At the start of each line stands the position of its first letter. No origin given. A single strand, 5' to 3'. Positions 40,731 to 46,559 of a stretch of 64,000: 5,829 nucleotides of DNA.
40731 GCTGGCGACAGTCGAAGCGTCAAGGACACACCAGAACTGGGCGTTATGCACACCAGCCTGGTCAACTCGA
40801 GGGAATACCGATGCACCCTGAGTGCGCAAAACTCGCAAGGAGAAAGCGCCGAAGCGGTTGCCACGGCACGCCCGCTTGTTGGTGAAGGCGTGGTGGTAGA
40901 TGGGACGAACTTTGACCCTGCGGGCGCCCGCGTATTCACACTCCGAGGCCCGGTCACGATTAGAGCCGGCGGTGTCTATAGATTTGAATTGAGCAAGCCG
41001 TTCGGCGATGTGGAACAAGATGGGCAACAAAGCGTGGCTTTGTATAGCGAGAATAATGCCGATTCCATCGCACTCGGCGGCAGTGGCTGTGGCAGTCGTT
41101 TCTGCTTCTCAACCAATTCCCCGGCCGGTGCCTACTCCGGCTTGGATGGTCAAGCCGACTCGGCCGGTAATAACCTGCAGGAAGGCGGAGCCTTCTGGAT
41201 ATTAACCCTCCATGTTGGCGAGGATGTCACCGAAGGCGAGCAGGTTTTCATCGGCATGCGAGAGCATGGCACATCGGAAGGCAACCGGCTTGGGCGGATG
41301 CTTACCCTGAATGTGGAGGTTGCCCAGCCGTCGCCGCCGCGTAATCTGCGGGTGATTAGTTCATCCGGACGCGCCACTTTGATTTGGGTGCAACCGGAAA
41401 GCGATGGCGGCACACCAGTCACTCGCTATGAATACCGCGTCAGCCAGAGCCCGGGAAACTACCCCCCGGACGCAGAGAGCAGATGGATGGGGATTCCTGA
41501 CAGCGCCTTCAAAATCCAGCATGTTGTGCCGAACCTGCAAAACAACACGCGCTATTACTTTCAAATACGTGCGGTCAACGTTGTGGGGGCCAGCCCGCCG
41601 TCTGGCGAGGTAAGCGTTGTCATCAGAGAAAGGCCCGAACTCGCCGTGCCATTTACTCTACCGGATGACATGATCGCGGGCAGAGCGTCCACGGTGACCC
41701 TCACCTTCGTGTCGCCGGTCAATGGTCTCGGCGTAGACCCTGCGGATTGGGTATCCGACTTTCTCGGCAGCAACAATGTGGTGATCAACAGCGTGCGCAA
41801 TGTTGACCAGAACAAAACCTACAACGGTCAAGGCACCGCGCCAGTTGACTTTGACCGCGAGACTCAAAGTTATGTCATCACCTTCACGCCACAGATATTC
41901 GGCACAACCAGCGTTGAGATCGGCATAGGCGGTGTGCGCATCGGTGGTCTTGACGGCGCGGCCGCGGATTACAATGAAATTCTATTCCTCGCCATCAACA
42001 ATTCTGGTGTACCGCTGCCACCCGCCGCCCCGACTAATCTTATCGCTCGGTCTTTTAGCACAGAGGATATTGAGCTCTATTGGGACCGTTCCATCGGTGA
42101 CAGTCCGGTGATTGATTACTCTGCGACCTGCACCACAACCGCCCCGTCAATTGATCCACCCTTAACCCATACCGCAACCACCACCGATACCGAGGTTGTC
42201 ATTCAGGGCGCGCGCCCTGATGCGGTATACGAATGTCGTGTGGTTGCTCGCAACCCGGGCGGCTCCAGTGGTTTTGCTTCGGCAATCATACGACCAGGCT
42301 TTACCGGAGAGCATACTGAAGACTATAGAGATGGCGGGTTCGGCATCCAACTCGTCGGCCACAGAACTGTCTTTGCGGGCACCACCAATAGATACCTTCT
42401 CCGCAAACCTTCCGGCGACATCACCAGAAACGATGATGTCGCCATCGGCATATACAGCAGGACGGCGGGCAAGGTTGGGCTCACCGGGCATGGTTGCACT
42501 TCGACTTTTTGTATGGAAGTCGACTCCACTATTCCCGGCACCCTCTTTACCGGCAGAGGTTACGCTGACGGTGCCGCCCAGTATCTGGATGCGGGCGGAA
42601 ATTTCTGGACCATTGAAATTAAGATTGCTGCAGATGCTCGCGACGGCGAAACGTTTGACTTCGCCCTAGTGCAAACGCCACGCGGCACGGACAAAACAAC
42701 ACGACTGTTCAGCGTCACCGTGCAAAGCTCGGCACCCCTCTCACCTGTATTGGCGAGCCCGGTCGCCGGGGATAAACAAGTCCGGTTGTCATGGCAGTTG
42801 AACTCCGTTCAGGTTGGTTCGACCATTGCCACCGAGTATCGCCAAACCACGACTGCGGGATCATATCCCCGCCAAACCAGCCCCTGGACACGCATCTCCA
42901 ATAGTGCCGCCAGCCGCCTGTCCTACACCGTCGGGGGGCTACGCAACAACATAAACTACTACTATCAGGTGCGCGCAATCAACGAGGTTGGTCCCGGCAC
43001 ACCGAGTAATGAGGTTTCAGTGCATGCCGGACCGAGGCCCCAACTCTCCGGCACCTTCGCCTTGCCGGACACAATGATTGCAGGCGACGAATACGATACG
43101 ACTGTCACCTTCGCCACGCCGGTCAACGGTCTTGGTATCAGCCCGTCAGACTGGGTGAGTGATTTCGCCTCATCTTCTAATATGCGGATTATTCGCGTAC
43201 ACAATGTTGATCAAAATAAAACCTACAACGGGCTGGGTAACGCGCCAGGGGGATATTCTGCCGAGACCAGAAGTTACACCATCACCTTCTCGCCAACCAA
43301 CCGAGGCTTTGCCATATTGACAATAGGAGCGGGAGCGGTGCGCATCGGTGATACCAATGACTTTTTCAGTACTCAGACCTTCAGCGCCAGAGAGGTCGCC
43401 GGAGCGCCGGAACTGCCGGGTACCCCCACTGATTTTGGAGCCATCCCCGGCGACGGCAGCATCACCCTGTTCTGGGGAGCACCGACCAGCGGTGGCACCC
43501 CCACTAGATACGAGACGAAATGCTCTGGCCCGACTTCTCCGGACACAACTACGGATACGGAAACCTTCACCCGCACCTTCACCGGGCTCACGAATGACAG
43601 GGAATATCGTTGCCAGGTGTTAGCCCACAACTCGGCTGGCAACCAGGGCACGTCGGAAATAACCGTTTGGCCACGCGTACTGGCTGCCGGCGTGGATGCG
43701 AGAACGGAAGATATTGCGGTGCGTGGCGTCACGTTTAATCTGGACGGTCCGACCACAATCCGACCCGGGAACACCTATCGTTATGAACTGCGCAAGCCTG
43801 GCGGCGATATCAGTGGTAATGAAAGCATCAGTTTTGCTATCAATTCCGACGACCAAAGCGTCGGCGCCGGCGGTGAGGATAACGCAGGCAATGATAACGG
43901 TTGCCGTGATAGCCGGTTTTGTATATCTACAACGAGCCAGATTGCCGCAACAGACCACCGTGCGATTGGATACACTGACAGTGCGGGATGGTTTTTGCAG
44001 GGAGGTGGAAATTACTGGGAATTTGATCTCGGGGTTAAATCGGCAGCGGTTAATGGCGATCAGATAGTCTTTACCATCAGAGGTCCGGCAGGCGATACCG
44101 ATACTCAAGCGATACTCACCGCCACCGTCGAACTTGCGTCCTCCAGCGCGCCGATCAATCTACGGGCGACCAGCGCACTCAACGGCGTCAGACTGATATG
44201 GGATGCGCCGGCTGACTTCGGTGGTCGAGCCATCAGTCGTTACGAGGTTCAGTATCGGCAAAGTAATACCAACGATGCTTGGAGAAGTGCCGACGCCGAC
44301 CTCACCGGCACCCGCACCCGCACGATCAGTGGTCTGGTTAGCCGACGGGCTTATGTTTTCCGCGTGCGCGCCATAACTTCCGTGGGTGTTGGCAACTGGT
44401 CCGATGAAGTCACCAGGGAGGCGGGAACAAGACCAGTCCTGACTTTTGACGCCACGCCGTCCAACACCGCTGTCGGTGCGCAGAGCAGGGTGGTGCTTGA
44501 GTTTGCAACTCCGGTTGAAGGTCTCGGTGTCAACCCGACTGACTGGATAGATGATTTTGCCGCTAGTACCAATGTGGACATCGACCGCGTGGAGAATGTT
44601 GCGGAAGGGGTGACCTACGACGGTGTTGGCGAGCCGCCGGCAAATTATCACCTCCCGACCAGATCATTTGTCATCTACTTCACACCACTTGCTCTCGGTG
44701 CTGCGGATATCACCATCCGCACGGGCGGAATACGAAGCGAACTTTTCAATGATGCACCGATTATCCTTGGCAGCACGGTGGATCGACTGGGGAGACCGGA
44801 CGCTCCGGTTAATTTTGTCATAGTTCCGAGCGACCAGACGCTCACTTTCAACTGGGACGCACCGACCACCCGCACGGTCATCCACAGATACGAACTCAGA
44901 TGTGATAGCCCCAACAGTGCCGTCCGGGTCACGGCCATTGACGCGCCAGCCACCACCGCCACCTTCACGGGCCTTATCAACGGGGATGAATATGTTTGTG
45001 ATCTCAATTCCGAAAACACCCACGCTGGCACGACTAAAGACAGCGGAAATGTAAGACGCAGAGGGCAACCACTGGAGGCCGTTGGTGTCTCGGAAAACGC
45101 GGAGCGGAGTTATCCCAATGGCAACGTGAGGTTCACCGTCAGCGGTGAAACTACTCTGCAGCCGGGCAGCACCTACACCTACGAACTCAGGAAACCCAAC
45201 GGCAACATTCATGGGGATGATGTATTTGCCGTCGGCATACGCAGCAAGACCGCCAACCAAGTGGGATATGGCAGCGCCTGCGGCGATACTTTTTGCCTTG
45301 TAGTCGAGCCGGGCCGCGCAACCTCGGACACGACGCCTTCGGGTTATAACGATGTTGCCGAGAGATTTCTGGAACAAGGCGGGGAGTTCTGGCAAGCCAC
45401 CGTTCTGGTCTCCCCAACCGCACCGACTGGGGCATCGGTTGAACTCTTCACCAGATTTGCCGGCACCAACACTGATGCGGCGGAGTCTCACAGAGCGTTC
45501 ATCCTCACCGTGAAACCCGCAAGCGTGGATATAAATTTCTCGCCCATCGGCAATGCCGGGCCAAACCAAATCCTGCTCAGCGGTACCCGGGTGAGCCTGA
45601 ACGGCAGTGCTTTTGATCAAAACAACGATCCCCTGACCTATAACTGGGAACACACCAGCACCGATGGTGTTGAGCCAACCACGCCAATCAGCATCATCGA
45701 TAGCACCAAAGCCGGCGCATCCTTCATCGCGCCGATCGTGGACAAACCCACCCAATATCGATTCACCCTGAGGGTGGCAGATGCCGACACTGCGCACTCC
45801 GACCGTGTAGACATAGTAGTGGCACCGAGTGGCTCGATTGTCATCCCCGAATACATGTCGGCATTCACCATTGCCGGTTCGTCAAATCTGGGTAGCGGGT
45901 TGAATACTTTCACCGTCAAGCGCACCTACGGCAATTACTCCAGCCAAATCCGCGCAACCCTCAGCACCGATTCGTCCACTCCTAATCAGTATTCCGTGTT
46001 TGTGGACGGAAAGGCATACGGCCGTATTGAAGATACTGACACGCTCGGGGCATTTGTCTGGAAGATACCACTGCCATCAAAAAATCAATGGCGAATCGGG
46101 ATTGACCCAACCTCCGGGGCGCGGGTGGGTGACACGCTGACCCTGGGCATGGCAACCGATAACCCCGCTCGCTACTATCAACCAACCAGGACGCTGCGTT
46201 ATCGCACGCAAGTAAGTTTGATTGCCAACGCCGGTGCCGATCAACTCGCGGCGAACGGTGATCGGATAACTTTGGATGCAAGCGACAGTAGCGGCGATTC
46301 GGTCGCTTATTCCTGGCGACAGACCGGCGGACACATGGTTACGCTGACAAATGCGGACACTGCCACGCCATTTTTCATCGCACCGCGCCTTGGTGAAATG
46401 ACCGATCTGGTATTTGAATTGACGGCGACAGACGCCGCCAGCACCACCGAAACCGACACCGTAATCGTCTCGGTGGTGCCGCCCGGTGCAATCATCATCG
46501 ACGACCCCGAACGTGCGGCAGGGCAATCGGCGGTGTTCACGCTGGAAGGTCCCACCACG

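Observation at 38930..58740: ~9.8-kb internal duplication (two super-repeats) within a single coding sequence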

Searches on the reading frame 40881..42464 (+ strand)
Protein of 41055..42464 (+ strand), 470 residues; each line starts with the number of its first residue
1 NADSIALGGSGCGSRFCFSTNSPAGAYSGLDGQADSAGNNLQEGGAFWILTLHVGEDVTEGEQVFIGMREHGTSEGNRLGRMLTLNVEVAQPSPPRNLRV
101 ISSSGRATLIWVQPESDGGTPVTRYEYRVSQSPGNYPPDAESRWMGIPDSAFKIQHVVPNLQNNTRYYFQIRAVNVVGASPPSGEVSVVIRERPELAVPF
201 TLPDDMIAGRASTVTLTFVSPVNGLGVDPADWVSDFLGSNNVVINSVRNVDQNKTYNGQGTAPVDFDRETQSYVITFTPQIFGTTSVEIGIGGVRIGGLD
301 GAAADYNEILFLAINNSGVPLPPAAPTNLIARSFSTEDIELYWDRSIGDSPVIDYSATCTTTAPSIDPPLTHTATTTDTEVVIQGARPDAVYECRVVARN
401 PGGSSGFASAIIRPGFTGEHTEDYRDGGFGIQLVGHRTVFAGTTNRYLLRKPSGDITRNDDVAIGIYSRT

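Call 36: search_protein_representatives(protein=window:41055-42464:+)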
Query: 470 residues. Proteins with E-value up to 0.001 (for the whole library): 9874; up to 1e-10: 3854; up to 1e-30: 626. The best 150 are listed.
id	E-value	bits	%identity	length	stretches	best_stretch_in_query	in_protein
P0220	0.0e+00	1092.5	41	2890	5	1-469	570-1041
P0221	1.6e-288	973.6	33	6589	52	76-228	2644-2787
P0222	6.1e-269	909.0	37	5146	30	87-186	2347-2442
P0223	2.1e-244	828.1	31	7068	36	90-181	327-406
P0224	3.7e-233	791.0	38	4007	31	90-187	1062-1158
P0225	4.5e-224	761.0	32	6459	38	89-229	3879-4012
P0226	9.1e-223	756.7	33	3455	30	105-227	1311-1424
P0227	5.0e-214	727.9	34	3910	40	89-186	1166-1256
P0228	1.8e-180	617.3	30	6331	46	83-224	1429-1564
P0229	1.9e-169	581.0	36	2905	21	68-221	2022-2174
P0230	1.3e-163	561.7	35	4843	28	88-199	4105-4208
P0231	2.1e-153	528.0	34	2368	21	90-183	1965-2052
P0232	8.8e-150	516.1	34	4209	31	98-189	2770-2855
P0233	2.1e-147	508.2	34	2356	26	88-180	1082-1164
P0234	1.3e-141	489.2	34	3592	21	90-182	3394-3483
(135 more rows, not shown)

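Call 40: find_encoding_contigs(protein=P0220, flank=10000, max_places=5)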
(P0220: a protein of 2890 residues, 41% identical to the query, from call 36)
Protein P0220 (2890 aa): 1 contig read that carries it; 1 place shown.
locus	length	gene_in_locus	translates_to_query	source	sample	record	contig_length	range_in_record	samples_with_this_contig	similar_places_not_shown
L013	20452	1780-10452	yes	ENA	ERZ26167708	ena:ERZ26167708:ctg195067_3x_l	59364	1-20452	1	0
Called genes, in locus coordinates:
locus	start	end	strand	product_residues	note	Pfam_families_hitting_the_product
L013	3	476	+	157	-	?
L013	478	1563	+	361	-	PF08240:ADH_N, PF00107:ADH_zinc_N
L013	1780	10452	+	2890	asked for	PF16656:Pur_ac_phosph_N (faint), PF21605:CRLF2-like_D2 (faint), PF25059:FN3_DSCAM-DSCAML_C (faint), PF00041:fn3, PF21027:Sde0182_C (faint), PF22352:K319L-like_PKD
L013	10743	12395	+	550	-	PF01609:DDE_Tnp_1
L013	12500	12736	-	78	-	-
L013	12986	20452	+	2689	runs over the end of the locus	PF22352:K319L-like_PKD, PF00041:fn3, PF12733:Cadherin-like, PF18911:PKD_4, PF22352:K319L-like_PKD, PF00028:Cadherin, PF19078:Big_12, PF12733:Cadherin-like, +7 more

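Call 41: list_cluster_members(proteins=[P0220, P0101, P0008])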
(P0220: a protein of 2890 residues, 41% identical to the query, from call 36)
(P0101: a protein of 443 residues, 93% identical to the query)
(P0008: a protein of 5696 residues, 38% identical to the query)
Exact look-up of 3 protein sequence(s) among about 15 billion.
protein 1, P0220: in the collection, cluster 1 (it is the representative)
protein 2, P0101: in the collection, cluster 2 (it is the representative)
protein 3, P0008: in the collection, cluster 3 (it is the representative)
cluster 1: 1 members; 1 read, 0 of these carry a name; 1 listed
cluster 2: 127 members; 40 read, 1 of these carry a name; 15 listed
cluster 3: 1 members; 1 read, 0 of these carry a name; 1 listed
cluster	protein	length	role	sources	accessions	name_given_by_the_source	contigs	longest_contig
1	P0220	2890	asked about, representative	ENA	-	-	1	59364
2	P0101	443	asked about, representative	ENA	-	-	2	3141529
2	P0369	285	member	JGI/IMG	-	preprotein translocase subunit SecY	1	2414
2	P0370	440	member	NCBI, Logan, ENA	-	-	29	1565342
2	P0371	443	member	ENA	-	-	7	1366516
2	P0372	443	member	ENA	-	-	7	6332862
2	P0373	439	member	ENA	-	-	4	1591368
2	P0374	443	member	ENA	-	-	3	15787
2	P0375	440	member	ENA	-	-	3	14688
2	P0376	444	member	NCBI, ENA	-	-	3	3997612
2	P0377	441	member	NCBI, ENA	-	-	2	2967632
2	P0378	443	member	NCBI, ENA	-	-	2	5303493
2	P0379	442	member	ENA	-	-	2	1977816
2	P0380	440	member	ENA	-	-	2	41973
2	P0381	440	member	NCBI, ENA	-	-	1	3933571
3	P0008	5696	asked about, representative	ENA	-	-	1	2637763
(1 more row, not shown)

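Call 57: predict_structure(alignment_id=A1)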
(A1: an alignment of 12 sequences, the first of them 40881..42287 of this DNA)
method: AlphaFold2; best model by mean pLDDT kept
length: 469 residues; sequences in the alignment: 12
mean_pLDDT: 85.4   pTM: 0.57
mean pLDDT of the five models: 85.4, 84.6, 84.5, 83.5, 81.4
residues with pLDDT >= 90: 221; 70-90: 195; 50-70: 38; < 50: 15
segments of 3 or more residues with pLDDT < 50: 1-7, 10-15
pLDDT, mean of each block of 10 residues (from residue 1): 43 59 84 85 73 89 74 87 76 87 86 83 85 71 84 92 91 71 92 67 84 92 93 88 91 90 92 94 92 95 96 94 93 95 94 75 82 93 93 86 85 93 82 94 86 92 89
secondary structure, 60 per line:
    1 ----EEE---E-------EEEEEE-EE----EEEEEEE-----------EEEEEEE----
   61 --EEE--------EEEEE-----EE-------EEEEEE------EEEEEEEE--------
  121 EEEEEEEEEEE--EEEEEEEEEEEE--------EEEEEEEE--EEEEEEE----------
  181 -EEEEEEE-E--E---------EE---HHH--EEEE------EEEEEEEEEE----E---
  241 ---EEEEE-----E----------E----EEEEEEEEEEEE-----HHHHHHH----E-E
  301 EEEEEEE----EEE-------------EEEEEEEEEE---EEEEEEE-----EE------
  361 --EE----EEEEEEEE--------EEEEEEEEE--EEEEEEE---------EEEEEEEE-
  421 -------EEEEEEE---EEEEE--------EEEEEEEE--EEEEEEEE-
elements in order: E5-7 E19-24 E32-38 E50-56 E63-65 E74-78 E93-98 E105-112 E121-131 E134-145 E154-161 E164-170 E182-188 E213-216 E223-232 E244-248 E270-281 H287-293 E300-307 E312-314 E328-337 E341-347 E369-376 E385-393 E396-402 E412-419 E428-434 E438-442 E451-458 E461-468

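Call 60: fold_search(model_id=the predicted structure, library=pdb)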
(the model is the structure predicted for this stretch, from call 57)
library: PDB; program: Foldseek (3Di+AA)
matches with E <= 10: 1993; with E <= 0.001: 715
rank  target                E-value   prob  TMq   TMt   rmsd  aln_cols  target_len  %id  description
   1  8q6t_I                8.6e-16  1.00  0.22  0.12  22.1       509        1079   16  Helical reconstruction of the relaxed thick filament from FIB milled left ventricular mouse myofibrils (released 2023-11-01)
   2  9ba4_A                2.1e-15  1.00  0.19  0.12  17.5       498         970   14  Full-length cross-linked Contactin 2 (CNTN2) (released 2024-07-17)
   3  6mfa                  9.7e-15  1.00  0.24  0.28  26.1       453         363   13  Fragment of human fibronectin containing the 4th-7th type III domains (released 2019-09-18)
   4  4pbx                  1.3e-14  1.00  0.24  0.20  21.1       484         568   16  Crystal structure of the six N-terminal domains of human receptor protein tyrosine phosphatase sigma (released 2014-11-12)
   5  4y61_A                2.2e-14  1.00  0.20  0.23  23.1       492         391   15  Crystal structure of the complex between Slitrk2 LRR1 and PTP delta Ig1-Fn1 (released 2015-06-03)
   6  7mrs_A                2.4e-14  1.00  0.18  0.27  15.9       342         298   19  Zebrafish CNTN4 APPb complex (released 2022-01-05)
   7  7mro                  3.1e-14  1.00  0.19  0.28  15.4       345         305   20  Zebrafish CNTN4 FN1-FN3 domains (released 2022-01-05)
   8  5e55_A                3.1e-14  1.00  0.19  0.28  16.9       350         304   16  Crystal structure of mouse CNTN6 FN1-FN3 domains (released 2016-08-31)
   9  7mrk_D                3.2e-14  1.00  0.19  0.29  14.5       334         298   18  Chicken CNTN4 APP complex (released 2022-01-05)
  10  6tpw                  3.9e-14  1.00  0.23  0.28  19.3       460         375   14  Crystal structures of FNIII domain one through four of the human leucocyte common antigen-related protein ( LAR) (released 2020-05-13)
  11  8bxr                  7.1e-14  1.00  0.21  0.31  17.6       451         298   12  Titin FnIII-domain I109-I111 (I/A4-A/A6) from the MIR region (released 2023-02-15)
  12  5xwt_A                7.8e-14  1.00  0.21  0.24  23.6       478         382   13  Crystal structure of PTPdelta Ig1-Fn1 in complex with SALM5 LRR-Ig (released 2018-06-06)
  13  3t1w                  8.2e-14  1.00  0.28  0.33  18.8       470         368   11  Structure of the four-domain fragment Fn7B89 of oncofetal fibronectin (released 2012-03-21)
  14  1fnf                  1.1e-13  1.00  0.24  0.29  21.5       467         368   13  FRAGMENT OF HUMAN FIBRONECTIN ENCOMPASSING TYPE-III REPEATS 7 THROUGH 10 (released 1996-01-29)
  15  5e53_D                1.3e-13  1.00  0.18  0.28  16.0       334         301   14  Crystal structure of chicken CNTN1 FN1-FN3 domains (released 2016-08-31)
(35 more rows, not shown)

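Call 81: search_protein_families(library=pfam, proteins=[L013:9949-10449:+, L013:10743-12392:+], max_evalue=1)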
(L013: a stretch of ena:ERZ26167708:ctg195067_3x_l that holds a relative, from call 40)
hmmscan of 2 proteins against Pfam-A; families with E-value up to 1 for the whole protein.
L013:9949-10449:+ (167 aa): 0 families

L013:10743-12392:+ (550 aa): 1 family
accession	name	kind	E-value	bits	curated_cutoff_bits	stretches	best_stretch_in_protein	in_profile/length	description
PF01609.27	DDE_Tnp_1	-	8.5e-13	48.9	23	1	218-487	23-200/200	Transposase DDE domain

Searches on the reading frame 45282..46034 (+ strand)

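Call 35: search_protein_families(library=pfam, proteins=[window:45282-46034:+], max_evalue=0.05)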
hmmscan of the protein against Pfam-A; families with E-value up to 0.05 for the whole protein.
window:45282-46034:+ (251 aa): 3 families
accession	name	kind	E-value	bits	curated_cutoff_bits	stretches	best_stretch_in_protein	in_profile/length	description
PF22352.2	K319L-like_PKD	-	2.1e-09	37.7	27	1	92-180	1-84/84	K319L-like, PKD domain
PF18911.6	PKD_4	-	0.00011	22.7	27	1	86-169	2-72/85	PKD domain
PF21027.3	Sde0182_C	-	0.0049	17.9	27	1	104-170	2-70/83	Cellulose-binding protein Sde0182, C-terminal domain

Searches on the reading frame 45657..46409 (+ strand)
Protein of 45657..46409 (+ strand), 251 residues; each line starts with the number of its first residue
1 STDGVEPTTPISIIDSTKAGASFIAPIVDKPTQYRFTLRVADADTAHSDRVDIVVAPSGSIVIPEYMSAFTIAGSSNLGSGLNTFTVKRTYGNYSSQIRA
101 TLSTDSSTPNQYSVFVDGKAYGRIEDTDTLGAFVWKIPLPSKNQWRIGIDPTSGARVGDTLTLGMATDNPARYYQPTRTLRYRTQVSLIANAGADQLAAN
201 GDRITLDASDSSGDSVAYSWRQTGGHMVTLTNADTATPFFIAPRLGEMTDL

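Call 35: search_protein_families(library=pfam, proteins=[window:45657-46409:+], max_evalue=0.05)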
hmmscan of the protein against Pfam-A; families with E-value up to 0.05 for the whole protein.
window:45657-46409:+ (251 aa): 3 families
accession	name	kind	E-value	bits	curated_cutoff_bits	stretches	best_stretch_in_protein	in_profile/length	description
PF22352.2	K319L-like_PKD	-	8.1e-11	42.2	27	1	192-246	1-60/84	K319L-like, PKD domain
PF18911.6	PKD_4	-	0.0039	17.6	27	0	189-221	5-40/85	PKD domain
PF00801.26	PKD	-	0.037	14.5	23.5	0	195-231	8-44/80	PKD domain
